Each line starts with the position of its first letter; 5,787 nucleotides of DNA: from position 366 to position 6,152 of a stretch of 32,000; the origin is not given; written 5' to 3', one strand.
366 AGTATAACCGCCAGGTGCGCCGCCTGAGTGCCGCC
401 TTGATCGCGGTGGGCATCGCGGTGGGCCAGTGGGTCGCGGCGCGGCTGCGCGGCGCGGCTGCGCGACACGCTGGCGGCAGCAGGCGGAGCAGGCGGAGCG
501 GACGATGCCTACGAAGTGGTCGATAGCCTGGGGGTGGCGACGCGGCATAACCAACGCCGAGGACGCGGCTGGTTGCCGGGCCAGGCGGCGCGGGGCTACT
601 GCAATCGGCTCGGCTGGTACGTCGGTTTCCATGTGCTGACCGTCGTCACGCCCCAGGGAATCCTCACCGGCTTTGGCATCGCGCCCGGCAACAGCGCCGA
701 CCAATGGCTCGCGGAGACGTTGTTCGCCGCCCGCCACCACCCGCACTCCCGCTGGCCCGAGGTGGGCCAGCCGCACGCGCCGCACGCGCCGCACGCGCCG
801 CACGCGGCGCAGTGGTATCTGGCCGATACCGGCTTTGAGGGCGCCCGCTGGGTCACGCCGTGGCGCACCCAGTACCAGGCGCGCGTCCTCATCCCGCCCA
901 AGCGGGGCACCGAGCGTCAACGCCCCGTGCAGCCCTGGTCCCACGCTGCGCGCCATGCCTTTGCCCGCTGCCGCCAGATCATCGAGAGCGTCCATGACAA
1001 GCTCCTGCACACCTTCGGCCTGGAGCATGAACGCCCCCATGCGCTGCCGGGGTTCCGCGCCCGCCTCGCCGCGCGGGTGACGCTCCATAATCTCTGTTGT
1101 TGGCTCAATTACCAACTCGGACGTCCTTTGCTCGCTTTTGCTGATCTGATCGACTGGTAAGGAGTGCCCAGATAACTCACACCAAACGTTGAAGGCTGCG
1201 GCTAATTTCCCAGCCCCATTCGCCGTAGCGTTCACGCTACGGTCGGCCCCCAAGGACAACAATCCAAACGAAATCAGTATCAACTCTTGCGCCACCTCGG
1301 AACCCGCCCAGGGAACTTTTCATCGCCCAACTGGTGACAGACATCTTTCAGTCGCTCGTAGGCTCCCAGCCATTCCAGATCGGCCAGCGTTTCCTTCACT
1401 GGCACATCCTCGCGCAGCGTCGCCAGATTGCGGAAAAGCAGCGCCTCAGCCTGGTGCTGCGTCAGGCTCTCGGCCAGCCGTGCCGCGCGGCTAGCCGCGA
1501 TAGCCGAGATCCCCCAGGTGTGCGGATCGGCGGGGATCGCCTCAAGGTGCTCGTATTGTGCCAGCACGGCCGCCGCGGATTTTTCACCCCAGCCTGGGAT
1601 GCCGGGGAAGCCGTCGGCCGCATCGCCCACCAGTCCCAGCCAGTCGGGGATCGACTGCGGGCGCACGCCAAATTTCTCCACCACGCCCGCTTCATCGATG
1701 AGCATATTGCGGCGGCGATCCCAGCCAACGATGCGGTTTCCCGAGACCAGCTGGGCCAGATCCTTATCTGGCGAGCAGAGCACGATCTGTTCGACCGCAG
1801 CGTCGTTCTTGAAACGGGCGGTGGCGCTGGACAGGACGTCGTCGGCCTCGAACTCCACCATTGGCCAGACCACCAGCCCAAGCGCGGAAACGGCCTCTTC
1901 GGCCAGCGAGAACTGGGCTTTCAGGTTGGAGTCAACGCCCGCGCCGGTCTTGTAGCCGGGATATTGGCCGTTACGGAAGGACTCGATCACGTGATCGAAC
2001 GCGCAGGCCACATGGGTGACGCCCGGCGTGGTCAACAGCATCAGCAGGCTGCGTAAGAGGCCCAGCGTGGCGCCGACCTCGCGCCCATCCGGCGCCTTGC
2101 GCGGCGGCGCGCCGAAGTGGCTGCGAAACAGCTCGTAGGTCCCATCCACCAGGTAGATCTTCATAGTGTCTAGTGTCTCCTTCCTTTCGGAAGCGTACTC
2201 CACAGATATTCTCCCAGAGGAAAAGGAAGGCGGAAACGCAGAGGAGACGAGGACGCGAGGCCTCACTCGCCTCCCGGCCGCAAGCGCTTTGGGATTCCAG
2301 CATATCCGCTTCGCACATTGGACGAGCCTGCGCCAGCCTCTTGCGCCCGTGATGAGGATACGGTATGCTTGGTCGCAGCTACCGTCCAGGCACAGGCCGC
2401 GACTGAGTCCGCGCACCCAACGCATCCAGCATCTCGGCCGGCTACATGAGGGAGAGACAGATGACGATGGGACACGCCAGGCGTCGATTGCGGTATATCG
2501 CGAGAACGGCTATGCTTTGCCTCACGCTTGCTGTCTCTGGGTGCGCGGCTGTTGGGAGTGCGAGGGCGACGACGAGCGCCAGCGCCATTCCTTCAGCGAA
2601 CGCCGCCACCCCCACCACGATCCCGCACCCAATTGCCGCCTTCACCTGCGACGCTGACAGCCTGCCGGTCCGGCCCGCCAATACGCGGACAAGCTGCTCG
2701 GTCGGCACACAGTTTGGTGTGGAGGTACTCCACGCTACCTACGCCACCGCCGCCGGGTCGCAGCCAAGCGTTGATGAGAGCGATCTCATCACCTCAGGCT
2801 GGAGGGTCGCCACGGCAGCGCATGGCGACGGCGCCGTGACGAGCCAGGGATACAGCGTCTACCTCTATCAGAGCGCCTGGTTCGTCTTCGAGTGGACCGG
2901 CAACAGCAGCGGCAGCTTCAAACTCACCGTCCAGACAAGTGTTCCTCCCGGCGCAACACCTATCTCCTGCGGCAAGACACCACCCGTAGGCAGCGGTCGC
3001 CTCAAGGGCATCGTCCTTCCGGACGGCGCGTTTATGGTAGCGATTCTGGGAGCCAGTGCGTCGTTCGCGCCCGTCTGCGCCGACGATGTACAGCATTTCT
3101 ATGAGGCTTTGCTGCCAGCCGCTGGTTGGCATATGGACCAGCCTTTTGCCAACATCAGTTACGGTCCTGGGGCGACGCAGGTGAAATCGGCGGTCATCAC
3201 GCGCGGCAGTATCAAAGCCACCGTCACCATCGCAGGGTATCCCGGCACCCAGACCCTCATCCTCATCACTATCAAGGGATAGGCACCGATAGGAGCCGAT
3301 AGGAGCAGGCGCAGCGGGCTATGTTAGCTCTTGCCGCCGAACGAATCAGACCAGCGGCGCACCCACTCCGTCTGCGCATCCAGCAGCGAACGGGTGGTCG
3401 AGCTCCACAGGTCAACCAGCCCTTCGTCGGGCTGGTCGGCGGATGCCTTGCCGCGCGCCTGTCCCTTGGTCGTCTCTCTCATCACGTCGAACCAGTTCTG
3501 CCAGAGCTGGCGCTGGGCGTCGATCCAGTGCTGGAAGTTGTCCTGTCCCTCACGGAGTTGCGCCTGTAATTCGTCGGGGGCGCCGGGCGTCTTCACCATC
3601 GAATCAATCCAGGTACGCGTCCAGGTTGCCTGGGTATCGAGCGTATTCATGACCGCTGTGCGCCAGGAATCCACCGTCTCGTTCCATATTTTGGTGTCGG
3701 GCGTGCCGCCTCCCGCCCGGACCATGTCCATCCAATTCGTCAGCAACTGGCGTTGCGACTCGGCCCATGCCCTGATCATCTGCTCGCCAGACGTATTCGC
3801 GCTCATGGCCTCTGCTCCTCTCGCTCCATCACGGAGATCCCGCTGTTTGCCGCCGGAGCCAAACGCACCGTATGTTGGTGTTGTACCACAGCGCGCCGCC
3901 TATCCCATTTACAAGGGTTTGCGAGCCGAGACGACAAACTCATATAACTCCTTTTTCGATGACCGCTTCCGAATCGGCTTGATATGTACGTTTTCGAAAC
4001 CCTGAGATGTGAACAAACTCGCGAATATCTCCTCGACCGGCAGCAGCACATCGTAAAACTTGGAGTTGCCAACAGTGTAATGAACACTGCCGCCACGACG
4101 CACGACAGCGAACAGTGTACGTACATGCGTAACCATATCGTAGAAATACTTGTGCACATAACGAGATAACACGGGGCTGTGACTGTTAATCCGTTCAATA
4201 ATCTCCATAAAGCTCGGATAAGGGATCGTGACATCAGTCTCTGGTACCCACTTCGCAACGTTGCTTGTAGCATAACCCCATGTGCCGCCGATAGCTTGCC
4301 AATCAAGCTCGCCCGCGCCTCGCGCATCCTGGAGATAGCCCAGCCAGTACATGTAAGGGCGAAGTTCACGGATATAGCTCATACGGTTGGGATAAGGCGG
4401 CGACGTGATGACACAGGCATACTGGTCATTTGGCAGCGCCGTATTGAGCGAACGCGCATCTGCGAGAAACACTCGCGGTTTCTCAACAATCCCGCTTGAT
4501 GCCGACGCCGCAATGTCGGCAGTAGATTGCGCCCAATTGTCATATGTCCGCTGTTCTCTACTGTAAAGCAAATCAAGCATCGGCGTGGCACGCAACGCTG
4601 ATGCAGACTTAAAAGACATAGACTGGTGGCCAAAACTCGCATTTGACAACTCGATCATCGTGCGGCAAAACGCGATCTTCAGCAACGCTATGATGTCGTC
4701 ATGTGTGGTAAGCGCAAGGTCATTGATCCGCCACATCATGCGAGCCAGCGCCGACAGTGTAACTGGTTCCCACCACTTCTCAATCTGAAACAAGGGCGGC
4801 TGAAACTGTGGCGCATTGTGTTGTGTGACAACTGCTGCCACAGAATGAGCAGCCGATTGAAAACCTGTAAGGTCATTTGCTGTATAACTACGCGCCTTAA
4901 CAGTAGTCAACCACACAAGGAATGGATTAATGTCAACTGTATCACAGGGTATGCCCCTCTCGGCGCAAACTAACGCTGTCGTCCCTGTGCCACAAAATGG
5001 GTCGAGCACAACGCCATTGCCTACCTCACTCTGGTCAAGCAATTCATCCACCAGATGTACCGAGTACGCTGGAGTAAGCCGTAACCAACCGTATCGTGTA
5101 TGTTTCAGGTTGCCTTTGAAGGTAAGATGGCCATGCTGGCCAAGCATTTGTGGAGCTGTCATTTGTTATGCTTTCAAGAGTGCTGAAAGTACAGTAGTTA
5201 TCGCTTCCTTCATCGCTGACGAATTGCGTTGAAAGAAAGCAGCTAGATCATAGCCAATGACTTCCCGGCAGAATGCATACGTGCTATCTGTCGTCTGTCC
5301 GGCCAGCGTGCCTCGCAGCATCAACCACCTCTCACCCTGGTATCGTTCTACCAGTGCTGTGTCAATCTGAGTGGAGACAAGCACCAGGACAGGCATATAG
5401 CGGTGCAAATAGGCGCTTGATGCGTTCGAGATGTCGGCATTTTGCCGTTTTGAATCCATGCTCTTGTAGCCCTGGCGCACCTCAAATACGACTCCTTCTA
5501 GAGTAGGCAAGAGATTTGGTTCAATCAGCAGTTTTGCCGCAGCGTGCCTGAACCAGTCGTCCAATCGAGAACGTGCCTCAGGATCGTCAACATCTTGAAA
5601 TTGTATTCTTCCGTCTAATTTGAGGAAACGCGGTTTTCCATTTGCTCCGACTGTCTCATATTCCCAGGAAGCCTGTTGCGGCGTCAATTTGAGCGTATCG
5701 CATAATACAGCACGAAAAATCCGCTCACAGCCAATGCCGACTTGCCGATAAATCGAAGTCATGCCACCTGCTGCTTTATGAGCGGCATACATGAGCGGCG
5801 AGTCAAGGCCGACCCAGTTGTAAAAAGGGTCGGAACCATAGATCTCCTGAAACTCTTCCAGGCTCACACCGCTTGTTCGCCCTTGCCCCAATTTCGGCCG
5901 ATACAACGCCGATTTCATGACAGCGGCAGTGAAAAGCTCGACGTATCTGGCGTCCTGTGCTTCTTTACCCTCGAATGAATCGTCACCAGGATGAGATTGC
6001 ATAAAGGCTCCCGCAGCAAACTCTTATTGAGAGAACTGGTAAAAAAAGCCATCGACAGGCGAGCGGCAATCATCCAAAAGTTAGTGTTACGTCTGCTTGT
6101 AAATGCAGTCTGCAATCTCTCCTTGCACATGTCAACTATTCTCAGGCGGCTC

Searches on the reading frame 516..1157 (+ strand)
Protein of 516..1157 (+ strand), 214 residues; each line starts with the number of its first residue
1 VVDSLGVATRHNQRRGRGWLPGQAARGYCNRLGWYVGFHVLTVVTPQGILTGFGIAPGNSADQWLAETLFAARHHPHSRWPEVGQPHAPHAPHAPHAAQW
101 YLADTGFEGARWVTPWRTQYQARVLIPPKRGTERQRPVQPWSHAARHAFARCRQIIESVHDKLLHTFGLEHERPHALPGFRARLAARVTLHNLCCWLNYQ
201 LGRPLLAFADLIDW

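Call 92: search_protein_families(library=pfam, proteins=[window:516-1157:+], max_evalue=0.01)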
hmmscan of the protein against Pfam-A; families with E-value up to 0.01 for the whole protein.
window:516-1157:+ (214 aa): 3 families
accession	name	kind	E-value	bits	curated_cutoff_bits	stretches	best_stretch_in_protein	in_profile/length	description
PF01609.27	DDE_Tnp_1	-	6.3e-12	46.1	23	1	2-193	9-200/200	Transposase DDE domain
PF13612.12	DDE_Tnp_1_3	-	3e-07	31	27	1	2-70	10-78/155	Transposase DDE domain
PF13359.12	DDE_Tnp_4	-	0.0036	17.4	24.8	1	35-169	28-133/158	DDE superfamily endonuclease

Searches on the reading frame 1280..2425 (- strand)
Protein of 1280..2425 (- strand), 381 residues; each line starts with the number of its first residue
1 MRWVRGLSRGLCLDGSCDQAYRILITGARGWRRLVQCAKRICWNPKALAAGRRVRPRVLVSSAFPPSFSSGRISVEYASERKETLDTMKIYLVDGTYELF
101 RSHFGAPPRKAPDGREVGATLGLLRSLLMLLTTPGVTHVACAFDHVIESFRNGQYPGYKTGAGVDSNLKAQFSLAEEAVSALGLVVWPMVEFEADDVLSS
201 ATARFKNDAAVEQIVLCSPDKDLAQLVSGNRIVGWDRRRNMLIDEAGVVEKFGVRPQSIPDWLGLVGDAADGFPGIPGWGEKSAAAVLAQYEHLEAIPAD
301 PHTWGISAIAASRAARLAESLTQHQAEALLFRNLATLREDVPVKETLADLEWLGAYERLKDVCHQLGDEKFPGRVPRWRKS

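Call 35: search_protein_families(library=pfam, proteins=[window:1280-2425:-], max_evalue=0.001)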
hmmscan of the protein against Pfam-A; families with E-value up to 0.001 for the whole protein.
window:1280-2425:- (381 aa): 2 families
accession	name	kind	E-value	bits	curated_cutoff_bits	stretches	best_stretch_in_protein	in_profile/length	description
PF02739.22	5_3_exonuc_N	-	5.6e-32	111.2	34.3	1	89-253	1-164/164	5'-3' exonuclease, N-terminal resolvase-like domain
PF01367.25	5_3_exonuc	-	1.2e-21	77.4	40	1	254-352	1-91/97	5'-3' exonuclease, C-terminal SAM fold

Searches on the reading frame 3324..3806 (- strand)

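Call 85: search_protein_families(library=padloc, proteins=[window:3324-3806:-], max_evalue=0.001)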
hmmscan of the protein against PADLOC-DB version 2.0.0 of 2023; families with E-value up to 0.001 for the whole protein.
window:3324-3806:- (160 aa): 0 families

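Call 92: search_protein_families(library=pfam, proteins=[window:3324-3806:-], max_evalue=0.01)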
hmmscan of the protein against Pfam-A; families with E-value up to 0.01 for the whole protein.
window:3324-3806:- (160 aa): 1 family
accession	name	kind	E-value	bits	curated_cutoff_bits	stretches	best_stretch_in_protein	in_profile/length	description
PF09712.15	PHA_synth_III_E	-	1.5e-08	34.7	25.7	2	14-62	2-51/311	Poly(R)-hydroxyalkanoic acid synthase subunit (PHA_synth_III_E)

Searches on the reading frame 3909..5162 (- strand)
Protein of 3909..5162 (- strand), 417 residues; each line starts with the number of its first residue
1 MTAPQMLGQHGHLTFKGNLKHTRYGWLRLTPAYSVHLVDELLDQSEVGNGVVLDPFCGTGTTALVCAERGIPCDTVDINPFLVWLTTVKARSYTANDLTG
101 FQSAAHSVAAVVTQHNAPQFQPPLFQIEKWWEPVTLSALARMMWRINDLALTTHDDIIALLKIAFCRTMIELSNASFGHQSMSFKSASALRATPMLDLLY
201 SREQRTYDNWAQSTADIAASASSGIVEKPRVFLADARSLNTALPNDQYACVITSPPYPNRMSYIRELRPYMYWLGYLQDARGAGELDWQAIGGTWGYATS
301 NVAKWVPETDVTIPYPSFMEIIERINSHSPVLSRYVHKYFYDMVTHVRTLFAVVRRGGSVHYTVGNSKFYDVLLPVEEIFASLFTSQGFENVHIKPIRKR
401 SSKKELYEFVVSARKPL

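Call 35: search_protein_families(library=pfam, proteins=[window:3909-5162:-], max_evalue=0.001)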
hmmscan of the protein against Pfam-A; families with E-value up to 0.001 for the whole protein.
window:3909-5162:- (417 aa): 2 families
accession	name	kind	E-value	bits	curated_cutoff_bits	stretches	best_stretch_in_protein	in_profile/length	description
PF01555.25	N6_N4_Mtase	-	9.6e-08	32.7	26.7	1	34-70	167-203/221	DNA methylase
PF01170.24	UPF0020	-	0.00044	20.4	22.3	0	51-64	31-44/197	RMKL-like, methyltransferase domain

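Call 85: search_protein_families(library=padloc, proteins=[window:3909-5162:-], max_evalue=0.001)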
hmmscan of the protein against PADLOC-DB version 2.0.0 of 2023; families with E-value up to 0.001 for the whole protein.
window:3909-5162:- (417 aa): 23 families
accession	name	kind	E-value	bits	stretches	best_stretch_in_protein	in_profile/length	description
PDLC03224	MTase_II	-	4.3e-29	99.8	1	14-401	58-456/481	Type II methyltransferase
PDLC03322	MTase_II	-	1e-21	75.4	1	41-391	58-402/446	Type II methyltransferase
PDLC03389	MTase_II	-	2.1e-19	67.5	2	247-403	279-430/445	Type II methyltransferase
PDLC03306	MTase_II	-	2.8e-19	67.4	1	13-403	20-403/422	Type II methyltransferase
PDLC03369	MTase_II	-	3e-14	50.7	2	22-90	113-182/532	Type II methyltransferase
PDLC03364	MTase_II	-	6.2e-12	43.2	1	42-96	51-106/380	Type II methyltransferase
PDLC03387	MTase_II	-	1.6e-10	38.6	1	35-82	220-267/289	Type II methyltransferase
PDLC03239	MTase_II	-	6.1e-10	36.4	1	31-273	77-310/442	Type II methyltransferase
PDLC03362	MTase_II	-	9.7e-10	35.9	1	48-384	69-395/438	Type II methyltransferase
PDLC03353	MTase_II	-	1.3e-09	35.9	1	227-270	8-52/260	Type II methyltransferase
PDLC04134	mad2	-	2.5e-09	34.5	1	36-92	278-335/492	mads_2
PDLC03377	MTase_II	-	4.8e-08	30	1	36-90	108-163/504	Type II methyltransferase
PDLC03252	MTase_II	-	6.5e-08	30.3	0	211-259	73-121/365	Type II methyltransferase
PDLC03249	MTase_II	-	2e-06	24.9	1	50-99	140-189/541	Type II methyltransferase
PDLC03371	MTase_II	-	2.8e-06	25.1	1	34-69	196-231/260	Type II methyltransferase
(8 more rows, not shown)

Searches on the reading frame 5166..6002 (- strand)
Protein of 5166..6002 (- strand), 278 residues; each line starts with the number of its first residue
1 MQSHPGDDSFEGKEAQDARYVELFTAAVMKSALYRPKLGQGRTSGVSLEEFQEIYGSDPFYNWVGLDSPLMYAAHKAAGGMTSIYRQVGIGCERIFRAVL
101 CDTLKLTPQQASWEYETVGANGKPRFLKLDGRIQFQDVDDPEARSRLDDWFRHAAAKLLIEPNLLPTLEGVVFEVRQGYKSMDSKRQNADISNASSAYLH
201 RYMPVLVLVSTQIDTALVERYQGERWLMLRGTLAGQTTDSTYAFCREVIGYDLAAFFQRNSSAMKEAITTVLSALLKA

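Call 35: search_protein_families(library=pfam, proteins=[window:5166-6002:-], max_evalue=0.001)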
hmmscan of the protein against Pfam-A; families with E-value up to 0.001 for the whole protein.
window:5166-6002:- (278 aa): 0 families

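Call 85: search_protein_families(library=padloc, proteins=[window:5166-6002:-], max_evalue=0.001)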
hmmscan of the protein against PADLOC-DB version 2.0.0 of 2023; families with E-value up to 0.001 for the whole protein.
window:5166-6002:- (278 aa): 2 families
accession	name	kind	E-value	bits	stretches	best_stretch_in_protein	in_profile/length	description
PDLC03512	REase_II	-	4.5e-82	273.3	1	13-278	7-275/276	Type II restriction enzyme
PDLC03406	REase_II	-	1.2e-11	42.8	1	44-275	28-232/233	Type II restriction enzyme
